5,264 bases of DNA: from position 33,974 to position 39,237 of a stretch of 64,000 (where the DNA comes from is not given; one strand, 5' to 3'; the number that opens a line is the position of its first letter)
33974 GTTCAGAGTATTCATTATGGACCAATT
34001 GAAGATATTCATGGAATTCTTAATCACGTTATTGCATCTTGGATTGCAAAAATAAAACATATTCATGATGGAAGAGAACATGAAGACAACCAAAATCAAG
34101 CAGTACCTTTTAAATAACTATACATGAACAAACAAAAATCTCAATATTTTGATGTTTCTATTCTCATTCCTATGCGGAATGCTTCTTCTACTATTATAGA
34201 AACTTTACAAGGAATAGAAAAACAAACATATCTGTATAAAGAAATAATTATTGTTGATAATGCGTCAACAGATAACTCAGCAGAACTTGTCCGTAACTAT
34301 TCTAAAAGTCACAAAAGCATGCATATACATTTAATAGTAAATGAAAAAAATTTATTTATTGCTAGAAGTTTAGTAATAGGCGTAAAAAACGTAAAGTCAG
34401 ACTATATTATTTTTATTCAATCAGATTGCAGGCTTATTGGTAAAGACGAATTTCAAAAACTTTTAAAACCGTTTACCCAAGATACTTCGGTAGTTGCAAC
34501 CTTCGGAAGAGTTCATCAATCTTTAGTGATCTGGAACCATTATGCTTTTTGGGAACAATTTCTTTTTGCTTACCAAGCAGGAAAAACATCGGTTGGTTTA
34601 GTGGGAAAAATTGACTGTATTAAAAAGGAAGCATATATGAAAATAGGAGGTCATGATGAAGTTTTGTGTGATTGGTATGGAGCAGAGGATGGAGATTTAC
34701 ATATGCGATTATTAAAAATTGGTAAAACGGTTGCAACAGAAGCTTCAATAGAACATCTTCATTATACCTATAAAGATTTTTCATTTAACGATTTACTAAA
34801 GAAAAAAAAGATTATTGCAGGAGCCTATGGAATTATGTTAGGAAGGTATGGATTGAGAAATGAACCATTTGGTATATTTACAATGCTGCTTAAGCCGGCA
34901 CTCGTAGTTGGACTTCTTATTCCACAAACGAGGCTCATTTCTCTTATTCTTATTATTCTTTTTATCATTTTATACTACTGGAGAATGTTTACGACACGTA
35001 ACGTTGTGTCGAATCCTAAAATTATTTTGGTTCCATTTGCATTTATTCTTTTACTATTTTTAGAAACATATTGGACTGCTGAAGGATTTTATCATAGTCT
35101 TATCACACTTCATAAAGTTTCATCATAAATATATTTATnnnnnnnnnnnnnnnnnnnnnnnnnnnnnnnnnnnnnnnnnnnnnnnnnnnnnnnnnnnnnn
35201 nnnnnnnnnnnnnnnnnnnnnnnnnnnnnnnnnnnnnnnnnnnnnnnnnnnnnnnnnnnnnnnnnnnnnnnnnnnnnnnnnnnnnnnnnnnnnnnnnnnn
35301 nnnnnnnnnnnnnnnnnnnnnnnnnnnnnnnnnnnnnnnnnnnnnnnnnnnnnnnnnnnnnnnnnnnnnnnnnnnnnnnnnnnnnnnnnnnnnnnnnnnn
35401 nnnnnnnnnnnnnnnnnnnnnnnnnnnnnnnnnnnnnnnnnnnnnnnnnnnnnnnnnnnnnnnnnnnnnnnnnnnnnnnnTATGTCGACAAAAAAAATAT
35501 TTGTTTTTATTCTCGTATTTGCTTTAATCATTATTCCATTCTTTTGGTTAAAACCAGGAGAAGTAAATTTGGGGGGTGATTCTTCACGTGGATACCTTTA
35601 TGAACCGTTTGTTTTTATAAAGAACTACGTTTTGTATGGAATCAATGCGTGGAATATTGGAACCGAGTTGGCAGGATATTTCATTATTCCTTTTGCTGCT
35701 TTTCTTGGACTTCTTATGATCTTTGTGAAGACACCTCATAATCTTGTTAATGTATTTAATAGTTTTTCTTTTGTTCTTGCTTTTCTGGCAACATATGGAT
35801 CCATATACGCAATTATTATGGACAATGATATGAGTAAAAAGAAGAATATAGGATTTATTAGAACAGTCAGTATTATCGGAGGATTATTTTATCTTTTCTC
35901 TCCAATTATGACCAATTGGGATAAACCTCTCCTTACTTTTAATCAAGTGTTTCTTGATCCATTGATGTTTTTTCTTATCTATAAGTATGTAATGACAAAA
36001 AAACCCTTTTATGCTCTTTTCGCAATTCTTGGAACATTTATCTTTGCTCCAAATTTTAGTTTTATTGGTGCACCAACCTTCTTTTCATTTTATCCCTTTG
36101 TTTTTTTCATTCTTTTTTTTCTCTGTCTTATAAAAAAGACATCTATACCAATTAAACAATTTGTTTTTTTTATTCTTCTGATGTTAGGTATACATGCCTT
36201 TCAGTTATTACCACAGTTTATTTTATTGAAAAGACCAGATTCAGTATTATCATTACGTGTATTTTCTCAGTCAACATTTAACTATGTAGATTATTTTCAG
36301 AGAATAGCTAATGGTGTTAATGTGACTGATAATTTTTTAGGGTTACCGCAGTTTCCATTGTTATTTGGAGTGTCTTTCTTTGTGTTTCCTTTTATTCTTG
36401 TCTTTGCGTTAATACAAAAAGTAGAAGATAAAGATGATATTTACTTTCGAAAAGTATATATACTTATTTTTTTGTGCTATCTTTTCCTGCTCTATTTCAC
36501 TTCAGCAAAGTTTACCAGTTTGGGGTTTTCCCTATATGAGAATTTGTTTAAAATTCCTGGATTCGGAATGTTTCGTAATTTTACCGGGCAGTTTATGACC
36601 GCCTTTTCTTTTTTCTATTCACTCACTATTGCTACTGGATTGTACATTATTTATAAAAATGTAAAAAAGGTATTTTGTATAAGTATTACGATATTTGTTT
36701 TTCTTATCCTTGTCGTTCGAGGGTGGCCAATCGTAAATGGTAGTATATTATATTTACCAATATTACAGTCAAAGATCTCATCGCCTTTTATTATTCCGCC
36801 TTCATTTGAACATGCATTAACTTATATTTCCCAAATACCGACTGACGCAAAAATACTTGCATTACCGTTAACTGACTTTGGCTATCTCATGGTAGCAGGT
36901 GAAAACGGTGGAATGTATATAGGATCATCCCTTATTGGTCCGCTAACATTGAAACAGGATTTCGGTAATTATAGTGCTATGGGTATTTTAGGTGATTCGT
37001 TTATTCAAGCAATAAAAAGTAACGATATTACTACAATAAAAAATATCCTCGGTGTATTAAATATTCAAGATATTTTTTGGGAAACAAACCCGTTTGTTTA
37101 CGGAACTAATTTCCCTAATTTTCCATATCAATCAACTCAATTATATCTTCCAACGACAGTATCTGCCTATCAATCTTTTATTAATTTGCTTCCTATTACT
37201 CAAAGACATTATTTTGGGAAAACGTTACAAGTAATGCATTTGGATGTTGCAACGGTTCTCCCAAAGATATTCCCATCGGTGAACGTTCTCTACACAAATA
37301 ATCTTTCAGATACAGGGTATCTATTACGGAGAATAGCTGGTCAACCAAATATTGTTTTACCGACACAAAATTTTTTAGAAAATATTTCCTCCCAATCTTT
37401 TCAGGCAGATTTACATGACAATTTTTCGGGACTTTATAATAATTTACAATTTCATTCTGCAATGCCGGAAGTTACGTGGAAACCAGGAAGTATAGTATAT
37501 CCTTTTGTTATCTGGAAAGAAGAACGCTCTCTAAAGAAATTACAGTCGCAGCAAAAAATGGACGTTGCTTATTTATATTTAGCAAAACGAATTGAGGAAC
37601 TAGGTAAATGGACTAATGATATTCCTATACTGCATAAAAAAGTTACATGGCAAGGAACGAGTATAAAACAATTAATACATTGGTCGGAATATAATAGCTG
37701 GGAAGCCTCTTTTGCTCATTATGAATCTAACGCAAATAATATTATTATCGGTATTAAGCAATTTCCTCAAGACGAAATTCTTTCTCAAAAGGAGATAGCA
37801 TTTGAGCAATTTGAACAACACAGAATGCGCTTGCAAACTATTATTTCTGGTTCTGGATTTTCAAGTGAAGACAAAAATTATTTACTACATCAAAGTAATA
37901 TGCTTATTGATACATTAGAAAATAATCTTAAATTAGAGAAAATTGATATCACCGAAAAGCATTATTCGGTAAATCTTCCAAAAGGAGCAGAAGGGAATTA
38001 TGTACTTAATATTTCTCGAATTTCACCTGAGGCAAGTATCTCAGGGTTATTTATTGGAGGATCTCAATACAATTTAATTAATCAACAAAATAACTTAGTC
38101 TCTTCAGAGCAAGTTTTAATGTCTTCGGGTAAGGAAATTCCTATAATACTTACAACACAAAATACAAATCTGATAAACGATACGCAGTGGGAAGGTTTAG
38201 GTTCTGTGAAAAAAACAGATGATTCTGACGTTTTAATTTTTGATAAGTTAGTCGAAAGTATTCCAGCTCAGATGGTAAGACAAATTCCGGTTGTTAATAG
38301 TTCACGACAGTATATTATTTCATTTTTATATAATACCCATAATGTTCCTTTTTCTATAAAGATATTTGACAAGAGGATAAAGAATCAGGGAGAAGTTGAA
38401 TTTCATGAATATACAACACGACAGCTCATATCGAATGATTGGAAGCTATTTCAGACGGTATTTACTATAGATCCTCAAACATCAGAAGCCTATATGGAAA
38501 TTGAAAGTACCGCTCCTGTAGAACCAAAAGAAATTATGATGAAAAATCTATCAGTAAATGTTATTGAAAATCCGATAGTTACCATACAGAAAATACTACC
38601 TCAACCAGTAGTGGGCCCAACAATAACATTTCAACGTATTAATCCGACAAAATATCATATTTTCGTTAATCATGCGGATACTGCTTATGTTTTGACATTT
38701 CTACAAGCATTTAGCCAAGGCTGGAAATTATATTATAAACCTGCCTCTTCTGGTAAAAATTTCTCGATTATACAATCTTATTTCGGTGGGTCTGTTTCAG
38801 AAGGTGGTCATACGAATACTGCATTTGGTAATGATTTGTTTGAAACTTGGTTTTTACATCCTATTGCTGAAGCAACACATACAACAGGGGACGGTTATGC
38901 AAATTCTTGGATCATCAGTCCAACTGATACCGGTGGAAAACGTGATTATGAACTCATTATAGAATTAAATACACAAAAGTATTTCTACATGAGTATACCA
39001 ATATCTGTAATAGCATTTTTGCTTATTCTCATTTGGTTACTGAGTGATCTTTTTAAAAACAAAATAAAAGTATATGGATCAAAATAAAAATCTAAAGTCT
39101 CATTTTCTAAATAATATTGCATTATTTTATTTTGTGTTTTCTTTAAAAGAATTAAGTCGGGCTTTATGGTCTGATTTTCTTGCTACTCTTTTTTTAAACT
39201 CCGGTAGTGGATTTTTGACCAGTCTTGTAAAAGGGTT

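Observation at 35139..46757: Three-member paralogous family of giant polytopic membrane proteins, each with a C-terminal TM anchor; two have small 3-TM partner proteins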

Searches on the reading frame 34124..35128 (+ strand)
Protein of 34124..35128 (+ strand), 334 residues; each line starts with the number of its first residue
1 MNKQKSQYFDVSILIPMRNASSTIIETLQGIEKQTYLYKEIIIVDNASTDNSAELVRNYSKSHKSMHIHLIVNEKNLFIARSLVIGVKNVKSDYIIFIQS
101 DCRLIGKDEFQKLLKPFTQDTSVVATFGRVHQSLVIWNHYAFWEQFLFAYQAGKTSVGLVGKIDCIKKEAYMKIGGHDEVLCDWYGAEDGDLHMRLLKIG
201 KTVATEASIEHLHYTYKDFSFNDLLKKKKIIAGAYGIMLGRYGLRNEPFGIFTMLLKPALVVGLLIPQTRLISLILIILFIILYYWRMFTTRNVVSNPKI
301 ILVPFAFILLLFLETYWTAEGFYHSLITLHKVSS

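Call 25: search_protein_families(library=pfam, proteins=[window:34124-35128:+], max_evalue=0.001)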
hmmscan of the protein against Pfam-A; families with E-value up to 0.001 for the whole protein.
window:34124-35128:+ (334 aa): 5 families
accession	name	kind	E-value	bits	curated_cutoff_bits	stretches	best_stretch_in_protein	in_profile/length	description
PF00535.33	Glycos_transf_2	-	1.7e-25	90.4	23.3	1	12-139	1-127/168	Glycosyl transferase family 2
PF10111.15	Glyco_tranf_2_2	-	1.5e-14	54.6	27.3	1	12-207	1-210/276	Glycosyltransferase like family 2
PF13641.12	Glyco_tranf_2_3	-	2e-09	38.3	27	1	11-201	3-199/230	Glycosyltransferase like family 2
PF13632.12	Glyco_trans_2_3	-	0.00041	20.7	27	1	94-286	1-195/198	Glycosyl transferase family group 2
PF02709.20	Glyco_transf_7C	-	0.00072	19.6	23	0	158-204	18-63/78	N-terminal domain of galactosyltransferase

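Call 51: search_solved_structures(query=window:34124-35128:+, max_evalue=0.001)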
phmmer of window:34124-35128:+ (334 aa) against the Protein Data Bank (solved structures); distinct sequences matched with E-value up to 0.001: 10.
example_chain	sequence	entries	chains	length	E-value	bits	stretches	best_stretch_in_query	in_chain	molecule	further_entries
2z87_A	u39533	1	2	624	1.3e-07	34.4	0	11-127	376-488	Chondroitin synthase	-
2z86_A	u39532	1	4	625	1.3e-07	34.4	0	11-127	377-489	Chondroitin synthase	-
6yv7_B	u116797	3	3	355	3.2e-06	29.8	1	11-178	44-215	Glycosyl transferase, family 2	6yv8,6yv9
6yv7_A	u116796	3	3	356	3.2e-06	29.8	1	11-178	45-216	Glycosyl transferase, family 2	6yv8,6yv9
5hea_A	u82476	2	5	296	1.7e-05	27.4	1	11-102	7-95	Putative glycosyltransferase (GalT1)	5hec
9hwj_A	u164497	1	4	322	0.00018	24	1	11-128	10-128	Undecaprenyl-phosphate 4-deoxy-4-formamido-L-arabinose transferase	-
9bhc_C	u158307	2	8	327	0.00021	23.8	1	11-132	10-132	Undecaprenyl-phosphate 4-deoxy-4-formamido-L-arabinose transferase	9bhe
8vxh_A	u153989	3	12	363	0.00027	23.4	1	11-132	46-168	Undecaprenyl-phosphate 4-deoxy-4-formamido-L-arabinose transferase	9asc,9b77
3bcv_A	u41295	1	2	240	0.00028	23.4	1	11-110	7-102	Putative glycosyltransferase protein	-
5tze_C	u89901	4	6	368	0.00077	21.9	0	11-107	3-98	Glycosyl transferase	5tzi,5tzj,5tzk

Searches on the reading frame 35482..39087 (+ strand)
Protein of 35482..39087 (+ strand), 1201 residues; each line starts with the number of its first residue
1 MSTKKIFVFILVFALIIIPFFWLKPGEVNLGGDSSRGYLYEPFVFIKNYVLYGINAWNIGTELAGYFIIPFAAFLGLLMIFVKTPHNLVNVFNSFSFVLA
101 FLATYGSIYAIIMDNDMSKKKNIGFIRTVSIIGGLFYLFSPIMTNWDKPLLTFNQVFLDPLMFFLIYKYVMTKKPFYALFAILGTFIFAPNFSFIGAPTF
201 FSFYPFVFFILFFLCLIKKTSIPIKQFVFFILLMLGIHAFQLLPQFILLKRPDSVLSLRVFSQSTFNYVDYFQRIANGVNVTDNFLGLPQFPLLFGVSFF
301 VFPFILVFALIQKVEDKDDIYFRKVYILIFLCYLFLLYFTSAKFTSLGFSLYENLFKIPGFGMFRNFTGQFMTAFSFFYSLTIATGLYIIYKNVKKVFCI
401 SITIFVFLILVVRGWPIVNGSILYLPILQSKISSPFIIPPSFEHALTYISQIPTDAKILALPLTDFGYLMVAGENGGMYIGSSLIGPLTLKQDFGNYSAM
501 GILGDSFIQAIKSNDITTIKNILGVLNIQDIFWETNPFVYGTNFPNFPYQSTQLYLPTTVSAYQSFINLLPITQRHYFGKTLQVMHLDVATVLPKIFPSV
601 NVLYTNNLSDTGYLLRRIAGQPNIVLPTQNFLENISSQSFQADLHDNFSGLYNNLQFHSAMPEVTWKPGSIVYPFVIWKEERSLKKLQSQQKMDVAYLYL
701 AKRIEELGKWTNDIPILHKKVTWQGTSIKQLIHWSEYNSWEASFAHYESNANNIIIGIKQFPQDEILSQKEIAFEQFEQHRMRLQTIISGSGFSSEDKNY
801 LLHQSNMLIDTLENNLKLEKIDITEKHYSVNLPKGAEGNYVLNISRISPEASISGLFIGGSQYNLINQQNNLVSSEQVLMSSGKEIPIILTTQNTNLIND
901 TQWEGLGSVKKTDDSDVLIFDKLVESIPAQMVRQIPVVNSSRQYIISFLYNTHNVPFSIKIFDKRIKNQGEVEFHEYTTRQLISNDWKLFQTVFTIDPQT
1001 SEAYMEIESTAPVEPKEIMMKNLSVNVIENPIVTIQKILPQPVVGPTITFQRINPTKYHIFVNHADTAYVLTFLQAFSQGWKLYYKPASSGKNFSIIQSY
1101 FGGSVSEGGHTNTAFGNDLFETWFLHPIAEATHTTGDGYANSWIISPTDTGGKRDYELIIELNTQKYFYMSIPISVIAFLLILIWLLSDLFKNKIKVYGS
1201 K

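Call 4: search_protein_families(library=pfam, proteins=[window:35482-39087:+], max_evalue=1)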
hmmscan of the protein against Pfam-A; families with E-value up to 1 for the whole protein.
window:35482-39087:+ (1201 aa): 1 family
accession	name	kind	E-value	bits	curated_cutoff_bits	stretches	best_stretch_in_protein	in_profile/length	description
PF02018.23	CBM_4_9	-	0.0036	18.1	25.9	1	931-1010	52-132/136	Carbohydrate binding domain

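Call 5: search_protein_families(library=ncbifam, proteins=[window:35482-39087:+], max_evalue=1)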
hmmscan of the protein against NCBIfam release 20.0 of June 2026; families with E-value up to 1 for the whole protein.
window:35482-39087:+ (1201 aa): 0 families

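Call 10: search_solved_structures(query=window:35482-39087:+, max_evalue=10)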
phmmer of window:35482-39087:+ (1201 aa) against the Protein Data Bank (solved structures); distinct sequences matched with E-value up to 10: 0.

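Call 81: predict_structure(alignment_id=A4)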
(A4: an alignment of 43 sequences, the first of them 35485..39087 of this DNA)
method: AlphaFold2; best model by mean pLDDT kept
length: 1200 residues; sequences in the alignment: 43
mean_pLDDT: 84.1   pTM: 0.75
mean pLDDT of the five models: 84.1, 83.0, 82.0, 81.8, 81.0
residues with pLDDT >= 90: 475; 70-90: 570; 50-70: 148; < 50: 7
segments of 3 or more residues with pLDDT < 50: none
pLDDT, mean of each block of 10 residues (from residue 1): 82 94 87 79 93 89 90 95 93 94 96 76 92 91 63 88 93 92 93 72 87 89 89 94 90 83 70 84 81 67 92 79 93 90 79 83 78 93 95 91 92 88 75 90 95 94 90 88 91 91 87 85 94 89 78 82 90 93 92 90 77 69 74 73 72 51 82 88 83 88 91 89 71 81 92 89 79 86 89 90 90 84 84 84 69 81 71 83 84 60 69 65 60 73 83 81 68 78 83 76 80 69 78 80 87 95 91 94 80 83 91 85 93 90 92 94 93 96 92 60
secondary structure, 60 per line:
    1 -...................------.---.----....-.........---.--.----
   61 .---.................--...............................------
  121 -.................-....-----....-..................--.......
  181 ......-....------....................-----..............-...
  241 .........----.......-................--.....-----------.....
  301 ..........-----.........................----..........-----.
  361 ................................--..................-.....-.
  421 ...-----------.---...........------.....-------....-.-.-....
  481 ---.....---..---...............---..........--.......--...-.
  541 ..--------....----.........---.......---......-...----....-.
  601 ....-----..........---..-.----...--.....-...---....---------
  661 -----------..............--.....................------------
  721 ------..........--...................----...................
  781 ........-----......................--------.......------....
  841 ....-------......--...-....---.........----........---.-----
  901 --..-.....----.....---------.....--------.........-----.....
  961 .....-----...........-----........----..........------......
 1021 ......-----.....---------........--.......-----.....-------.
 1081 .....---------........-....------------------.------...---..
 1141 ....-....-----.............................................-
elements in order (helices of 4 or more, strands of 3 or more residues): H2-20 H36-39 H41-49 H65-81 H84-114 H122-138 H140-143 H149-152 H154-171 H174-186 H188-191 H198-217 H223-236 H238-249 H254-260 H262-277 H280-284 H296-310 H316-340 H345-354 H360-392 H395-412 H414-418 H420-423 H439-449 E456-460 E468-471 E477-480 H484-488 H497-511 H515-524 E527-533 H551-554 H559-567 E571-577 E581-586 E595-598 E600-604 H610-619 E636-640 E642-644 H648-651 H672-685 H688-708 H727-736 H739-757 H762-788 H794-815 E824-830 E837-844 E852-857 E860-862 E864-867 E871-879 E884-891 E906-910 E915-919 E929-933 E942-950 E956-965 E971-981 E987-994 E999-1008 E1015-1026 E1032-1036 E1046-1053 E1056-1062 E1068-1072 E1080-1085 E1095-1099 E1104-1107 E1133-1135 E1139-1144 H1146-1149 E1155-1161 H1162-1199

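Call 106: fold_search(model_id=the predicted structure, library=pdb)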
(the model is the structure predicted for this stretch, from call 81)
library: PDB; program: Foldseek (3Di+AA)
matches with E <= 10: 1161; with E <= 0.001: 47
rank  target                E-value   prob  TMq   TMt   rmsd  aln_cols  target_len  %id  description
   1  6w98_A                7.5e-11  1.00  0.43  0.39  21.6      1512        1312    7  Single-Particle Cryo-EM Structure of Arabinofuranosyltransferase AftD from Mycobacteria (released 2020-05-13)
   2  6wby                  8.1e-10  1.00  0.41  0.40  20.4      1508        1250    8  Single-Particle Cryo-EM Structure of Arabinofuranosyltransferase AftD from Mycobacteria, Mutant R1389S Class 2 (released 2020-05-13)
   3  6wbx                  4.0e-08  1.00  0.41  0.39  18.8      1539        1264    8  Single-Particle Cryo-EM Structure of Arabinofuranosyltransferase AftD from Mycobacteria, Mutant R1389S Class 1 (released 2020-05-13)
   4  4w8j                  2.4e-05  1.00  0.09  0.10  30.9       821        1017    8  Structure of the full-length insecticidal protein Cry1Ac reveals intriguing details of toxin packaging into in vivo form (released 2014-09-17)
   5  6lfp                  3.0e-05  1.00  0.08  0.14  21.7       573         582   11  Cry3Aa protein for enzyme entrapment (released 2020-10-14)
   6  6qfo                  4.3e-05  1.00  0.09  0.08  27.6       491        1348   10  EngBF DARPin Fusion 9b 3G124 (released 2019-11-06)
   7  4xup_A                4.5e-05  1.00  0.11  0.33  13.2       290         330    9  Structure of the N-terminal CBM22-1-CBM22-2 tandem domain from Paenibacillus barcinonensis Xyn10C (released 2015-06-03)
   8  2zxq                  4.7e-05  1.00  0.09  0.09  27.7       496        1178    9  Crystal structure of endo-alpha-N-acetylgalactosaminidase from Bifidobacterium longum (EngBF) (released 2009-06-16)
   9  4xup_D                4.9e-05  1.00  0.10  0.33  15.0       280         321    8  Structure of the N-terminal CBM22-1-CBM22-2 tandem domain from Paenibacillus barcinonensis Xyn10C (released 2015-06-03)
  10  4xup_B                5.3e-05  1.00  0.10  0.33  16.0       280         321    8  Structure of the N-terminal CBM22-1-CBM22-2 tandem domain from Paenibacillus barcinonensis Xyn10C (released 2015-06-03)
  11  4arx_C                5.7e-05  1.00  0.10  0.16  17.8       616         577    8  Lepidoptera-specific toxin Cry1Ac from Bacillus thuringiensis ssp. kurstaki HD-73 (released 2013-05-15)
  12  4ary_B                6.6e-05  1.00  0.08  0.15  21.8       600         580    8  Lepidopteran-specific toxin Cry1Ac in complex with receptor specificity determinant GalNAc (released 2013-05-15)
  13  8w7n                  7.2e-05  0.99  0.10  0.11  30.6       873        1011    8  Crystal structure of the in-cell Cry1Aa purified from Bacillus thuringiensis (released 2024-03-06)
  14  4xup_C                8.3e-05  1.00  0.09  0.51   9.7       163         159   16  Structure of the N-terminal CBM22-1-CBM22-2 tandem domain from Paenibacillus barcinonensis Xyn10C (released 2015-06-03)
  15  4arx_D                8.3e-05  1.00  0.10  0.16  17.6       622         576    8  Lepidoptera-specific toxin Cry1Ac from Bacillus thuringiensis ssp. kurstaki HD-73 (released 2013-05-15)
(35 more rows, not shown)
